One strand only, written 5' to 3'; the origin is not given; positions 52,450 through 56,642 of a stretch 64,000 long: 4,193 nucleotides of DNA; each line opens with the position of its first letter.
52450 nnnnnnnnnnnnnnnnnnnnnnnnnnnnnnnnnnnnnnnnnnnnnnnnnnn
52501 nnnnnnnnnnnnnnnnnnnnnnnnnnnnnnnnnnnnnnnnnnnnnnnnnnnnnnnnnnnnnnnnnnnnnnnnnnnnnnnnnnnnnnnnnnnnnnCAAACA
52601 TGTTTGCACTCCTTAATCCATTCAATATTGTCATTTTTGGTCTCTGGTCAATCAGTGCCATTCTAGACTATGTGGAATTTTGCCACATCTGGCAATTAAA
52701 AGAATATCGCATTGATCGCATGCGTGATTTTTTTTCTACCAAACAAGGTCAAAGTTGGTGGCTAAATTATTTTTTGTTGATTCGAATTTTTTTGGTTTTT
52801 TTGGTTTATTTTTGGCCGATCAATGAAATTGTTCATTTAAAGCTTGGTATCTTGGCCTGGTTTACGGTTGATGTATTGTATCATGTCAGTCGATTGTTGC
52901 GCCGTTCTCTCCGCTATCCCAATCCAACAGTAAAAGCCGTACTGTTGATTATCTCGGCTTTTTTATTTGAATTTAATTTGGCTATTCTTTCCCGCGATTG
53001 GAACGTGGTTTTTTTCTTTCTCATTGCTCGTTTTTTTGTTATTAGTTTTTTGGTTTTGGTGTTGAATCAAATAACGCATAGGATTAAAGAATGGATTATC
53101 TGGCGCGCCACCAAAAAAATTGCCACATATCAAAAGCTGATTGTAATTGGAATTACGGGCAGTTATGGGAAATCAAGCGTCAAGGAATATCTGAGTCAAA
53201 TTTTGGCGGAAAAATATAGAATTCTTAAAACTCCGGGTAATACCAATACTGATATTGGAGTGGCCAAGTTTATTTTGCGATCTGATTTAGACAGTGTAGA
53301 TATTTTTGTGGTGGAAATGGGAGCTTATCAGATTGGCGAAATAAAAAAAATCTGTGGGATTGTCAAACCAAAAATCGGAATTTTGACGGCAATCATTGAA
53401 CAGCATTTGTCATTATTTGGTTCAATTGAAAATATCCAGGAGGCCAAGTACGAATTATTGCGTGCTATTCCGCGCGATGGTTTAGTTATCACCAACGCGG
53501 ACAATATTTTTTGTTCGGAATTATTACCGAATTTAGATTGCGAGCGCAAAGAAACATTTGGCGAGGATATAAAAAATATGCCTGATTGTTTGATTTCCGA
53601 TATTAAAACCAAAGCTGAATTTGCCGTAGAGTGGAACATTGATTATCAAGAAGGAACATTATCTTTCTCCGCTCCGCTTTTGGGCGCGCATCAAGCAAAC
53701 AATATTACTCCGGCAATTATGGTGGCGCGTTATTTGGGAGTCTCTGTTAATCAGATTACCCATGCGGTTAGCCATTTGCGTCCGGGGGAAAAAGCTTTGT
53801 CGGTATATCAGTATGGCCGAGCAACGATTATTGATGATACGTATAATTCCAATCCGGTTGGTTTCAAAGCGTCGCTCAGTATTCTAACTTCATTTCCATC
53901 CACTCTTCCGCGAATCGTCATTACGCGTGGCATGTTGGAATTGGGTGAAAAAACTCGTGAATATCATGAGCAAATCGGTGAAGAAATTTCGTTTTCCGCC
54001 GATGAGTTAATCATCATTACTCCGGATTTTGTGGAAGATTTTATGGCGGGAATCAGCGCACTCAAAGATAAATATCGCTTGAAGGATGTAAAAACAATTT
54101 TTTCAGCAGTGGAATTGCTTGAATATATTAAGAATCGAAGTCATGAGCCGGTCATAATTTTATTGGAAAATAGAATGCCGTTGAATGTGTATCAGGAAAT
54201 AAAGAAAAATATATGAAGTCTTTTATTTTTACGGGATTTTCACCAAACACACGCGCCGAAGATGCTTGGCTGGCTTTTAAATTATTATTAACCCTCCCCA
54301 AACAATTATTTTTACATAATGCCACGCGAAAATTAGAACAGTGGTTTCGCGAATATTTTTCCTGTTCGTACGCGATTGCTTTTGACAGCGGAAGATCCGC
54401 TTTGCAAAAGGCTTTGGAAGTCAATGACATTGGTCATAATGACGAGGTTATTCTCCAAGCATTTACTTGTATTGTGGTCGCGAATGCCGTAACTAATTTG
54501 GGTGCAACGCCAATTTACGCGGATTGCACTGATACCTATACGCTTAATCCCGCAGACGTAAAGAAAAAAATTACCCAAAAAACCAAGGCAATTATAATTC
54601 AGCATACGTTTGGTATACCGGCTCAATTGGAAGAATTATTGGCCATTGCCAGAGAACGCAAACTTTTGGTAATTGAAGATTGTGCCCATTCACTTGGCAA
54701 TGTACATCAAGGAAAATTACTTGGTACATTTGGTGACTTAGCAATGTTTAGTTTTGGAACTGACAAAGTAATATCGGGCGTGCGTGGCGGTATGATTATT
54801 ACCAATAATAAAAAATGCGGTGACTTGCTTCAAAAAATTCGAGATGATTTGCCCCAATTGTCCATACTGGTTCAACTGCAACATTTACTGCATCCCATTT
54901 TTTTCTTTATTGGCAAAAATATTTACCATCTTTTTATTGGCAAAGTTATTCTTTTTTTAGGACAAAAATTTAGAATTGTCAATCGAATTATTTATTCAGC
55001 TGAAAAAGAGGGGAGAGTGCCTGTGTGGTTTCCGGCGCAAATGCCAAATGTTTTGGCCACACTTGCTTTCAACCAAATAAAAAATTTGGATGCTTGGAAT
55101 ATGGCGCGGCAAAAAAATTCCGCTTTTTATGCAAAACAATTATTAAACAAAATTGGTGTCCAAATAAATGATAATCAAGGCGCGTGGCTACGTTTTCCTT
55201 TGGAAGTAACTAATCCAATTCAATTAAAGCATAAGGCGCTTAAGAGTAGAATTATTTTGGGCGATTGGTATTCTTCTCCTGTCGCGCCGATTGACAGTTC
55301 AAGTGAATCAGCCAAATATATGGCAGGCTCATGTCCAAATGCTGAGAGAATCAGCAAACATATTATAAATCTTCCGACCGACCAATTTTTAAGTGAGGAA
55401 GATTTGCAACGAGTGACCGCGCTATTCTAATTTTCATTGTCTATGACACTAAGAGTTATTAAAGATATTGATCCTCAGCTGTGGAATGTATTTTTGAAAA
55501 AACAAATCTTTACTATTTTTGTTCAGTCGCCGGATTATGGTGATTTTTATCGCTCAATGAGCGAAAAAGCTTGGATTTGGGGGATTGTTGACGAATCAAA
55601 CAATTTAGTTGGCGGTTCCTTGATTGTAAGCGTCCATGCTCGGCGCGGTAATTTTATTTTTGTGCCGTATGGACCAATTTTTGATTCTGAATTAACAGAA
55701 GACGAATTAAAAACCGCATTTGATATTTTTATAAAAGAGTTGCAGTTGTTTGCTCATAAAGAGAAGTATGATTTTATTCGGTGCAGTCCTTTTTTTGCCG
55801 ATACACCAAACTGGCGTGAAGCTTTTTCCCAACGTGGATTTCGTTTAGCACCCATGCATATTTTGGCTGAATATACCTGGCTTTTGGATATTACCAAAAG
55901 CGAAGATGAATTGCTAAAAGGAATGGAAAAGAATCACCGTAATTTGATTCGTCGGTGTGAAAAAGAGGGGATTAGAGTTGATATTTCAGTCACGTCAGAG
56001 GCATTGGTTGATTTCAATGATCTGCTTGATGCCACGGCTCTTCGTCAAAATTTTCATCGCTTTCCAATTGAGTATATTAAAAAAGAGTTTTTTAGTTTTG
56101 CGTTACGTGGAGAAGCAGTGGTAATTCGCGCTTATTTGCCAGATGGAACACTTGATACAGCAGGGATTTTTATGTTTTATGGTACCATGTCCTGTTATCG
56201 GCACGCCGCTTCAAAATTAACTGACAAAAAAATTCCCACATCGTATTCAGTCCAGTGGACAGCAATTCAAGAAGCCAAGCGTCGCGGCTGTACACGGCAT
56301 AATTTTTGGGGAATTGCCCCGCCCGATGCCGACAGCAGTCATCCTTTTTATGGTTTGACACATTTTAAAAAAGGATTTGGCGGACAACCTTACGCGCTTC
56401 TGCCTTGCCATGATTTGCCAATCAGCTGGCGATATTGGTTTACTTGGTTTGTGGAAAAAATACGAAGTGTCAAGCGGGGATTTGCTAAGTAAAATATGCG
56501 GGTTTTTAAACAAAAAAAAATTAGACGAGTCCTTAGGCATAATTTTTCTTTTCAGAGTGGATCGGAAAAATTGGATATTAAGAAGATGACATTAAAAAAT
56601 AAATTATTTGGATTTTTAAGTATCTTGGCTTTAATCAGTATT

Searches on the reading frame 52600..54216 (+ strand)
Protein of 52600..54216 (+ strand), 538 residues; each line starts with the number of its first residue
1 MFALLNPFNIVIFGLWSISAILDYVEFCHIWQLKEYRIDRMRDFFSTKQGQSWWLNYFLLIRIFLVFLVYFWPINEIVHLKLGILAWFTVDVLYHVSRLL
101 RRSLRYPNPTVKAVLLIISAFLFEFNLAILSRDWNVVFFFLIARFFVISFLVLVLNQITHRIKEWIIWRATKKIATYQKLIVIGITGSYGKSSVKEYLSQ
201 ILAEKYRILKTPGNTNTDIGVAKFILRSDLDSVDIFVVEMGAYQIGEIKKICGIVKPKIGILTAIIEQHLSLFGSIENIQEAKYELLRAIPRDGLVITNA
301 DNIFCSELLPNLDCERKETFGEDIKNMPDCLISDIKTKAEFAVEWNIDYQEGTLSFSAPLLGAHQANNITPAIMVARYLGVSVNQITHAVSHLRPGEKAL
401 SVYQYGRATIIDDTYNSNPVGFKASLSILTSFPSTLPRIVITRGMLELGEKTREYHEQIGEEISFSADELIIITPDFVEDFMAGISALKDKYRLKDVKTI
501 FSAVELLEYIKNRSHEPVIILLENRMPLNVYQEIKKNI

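Call 92: search_protein_families(library=pfam, proteins=[window:52600-54216:+], max_evalue=0.000001)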
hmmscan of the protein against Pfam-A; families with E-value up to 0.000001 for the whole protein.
window:52600-54216:+ (538 aa): 2 families
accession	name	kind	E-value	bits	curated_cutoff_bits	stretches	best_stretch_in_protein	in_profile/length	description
PF08245.18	Mur_ligase_M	-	6.9e-36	124.5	24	1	185-376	1-200/200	Mur ligase middle domain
PF02875.26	Mur_ligase_C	-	2.5e-09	38.5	28.4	1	406-508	10-109/127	Mur ligase, glutamate ligase domain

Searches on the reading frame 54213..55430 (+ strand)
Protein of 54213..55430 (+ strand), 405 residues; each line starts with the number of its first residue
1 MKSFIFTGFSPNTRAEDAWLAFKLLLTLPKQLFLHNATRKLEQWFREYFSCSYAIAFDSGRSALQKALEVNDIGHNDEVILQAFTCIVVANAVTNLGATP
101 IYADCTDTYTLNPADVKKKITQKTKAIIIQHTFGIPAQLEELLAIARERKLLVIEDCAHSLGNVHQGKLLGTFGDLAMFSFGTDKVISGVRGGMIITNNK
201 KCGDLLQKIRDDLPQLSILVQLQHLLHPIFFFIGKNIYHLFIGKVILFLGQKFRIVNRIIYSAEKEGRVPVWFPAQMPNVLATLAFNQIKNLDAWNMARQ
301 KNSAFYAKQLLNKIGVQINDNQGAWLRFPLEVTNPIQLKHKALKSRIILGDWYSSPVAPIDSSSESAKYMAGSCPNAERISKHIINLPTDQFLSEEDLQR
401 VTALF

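Call 92: search_protein_families(library=pfam, proteins=[window:54213-55430:+], max_evalue=0.000001)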
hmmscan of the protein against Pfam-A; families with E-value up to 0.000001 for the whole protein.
window:54213-55430:+ (405 aa): 1 family
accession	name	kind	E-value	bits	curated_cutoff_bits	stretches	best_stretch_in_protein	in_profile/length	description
PF01041.23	DegT_DnrJ_EryC1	-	7.8e-63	213.3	19.8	2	36-208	24-197/360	DegT/DnrJ/EryC1/StrS aminotransferase family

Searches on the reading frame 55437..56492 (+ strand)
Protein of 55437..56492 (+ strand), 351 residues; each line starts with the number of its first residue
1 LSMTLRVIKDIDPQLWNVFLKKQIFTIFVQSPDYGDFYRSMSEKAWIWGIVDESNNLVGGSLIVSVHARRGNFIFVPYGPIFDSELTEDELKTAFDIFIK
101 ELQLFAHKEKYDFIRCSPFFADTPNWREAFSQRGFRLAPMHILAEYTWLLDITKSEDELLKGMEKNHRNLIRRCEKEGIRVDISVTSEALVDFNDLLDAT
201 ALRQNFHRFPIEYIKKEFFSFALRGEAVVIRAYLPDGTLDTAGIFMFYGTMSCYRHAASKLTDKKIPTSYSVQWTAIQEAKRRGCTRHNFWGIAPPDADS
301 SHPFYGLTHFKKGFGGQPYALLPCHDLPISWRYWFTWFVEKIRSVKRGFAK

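Call 92: search_protein_families(library=pfam, proteins=[window:55437-56492:+], max_evalue=0.000001)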
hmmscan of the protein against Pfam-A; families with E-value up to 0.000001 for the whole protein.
window:55437-56492:+ (351 aa): 1 family
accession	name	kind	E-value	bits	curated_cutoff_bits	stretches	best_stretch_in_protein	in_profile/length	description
PF02388.22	FemAB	-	7.5e-28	97.9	24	2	242-330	310-394/406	FemAB family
